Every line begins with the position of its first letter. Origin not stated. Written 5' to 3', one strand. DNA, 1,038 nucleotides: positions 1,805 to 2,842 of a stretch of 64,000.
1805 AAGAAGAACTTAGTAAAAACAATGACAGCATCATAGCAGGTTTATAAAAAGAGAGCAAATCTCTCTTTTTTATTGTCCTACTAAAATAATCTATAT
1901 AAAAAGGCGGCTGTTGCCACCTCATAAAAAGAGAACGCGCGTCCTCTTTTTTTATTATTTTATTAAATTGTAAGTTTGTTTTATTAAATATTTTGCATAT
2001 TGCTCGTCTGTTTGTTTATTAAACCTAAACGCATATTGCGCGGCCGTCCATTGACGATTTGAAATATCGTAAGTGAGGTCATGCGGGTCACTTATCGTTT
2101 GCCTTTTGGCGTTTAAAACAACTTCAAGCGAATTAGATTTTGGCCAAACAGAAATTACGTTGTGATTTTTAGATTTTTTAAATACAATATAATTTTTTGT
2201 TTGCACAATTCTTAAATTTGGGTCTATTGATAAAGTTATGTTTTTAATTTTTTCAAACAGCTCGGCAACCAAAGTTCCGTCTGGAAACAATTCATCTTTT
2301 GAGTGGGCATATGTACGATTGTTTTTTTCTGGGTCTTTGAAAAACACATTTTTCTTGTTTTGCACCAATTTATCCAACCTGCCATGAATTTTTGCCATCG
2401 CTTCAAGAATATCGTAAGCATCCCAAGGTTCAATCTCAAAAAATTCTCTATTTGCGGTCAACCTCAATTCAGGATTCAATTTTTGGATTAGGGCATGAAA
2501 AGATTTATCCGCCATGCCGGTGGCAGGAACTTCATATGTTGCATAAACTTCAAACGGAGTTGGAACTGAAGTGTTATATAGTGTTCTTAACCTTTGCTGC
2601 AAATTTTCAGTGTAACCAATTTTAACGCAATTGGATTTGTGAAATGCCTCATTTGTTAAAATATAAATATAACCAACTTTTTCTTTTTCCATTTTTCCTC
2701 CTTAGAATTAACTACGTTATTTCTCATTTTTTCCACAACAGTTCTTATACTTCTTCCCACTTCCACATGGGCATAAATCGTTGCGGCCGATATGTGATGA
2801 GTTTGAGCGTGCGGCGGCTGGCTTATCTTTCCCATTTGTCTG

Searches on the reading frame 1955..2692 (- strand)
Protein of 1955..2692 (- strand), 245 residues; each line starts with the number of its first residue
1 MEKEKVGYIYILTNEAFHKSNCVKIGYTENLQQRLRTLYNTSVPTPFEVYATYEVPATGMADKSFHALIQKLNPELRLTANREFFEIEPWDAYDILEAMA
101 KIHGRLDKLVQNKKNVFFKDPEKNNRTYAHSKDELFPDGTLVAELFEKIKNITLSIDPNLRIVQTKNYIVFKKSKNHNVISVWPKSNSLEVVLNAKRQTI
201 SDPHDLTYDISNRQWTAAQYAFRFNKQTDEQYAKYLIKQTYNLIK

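Call 12: search_protein_families(library=pfam, proteins=[window:1955-2692:-], max_evalue=0.001)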
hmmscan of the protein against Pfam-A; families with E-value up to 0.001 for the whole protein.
window:1955-2692:- (245 aa): 3 families
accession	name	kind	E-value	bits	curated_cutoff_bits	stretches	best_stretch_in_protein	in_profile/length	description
PF10544.15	T5orf172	-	2.9e-14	53.9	20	1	7-99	1-100/101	T5orf172 domain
PF13455.12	MUG113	-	2e-10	41.5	22.3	1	23-98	1-72/73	Meiotically up-regulated gene 113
PF18899.5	DUF5655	-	5.2e-05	23.7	24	1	142-243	12-108/109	Domain of unknown function (DUF5655)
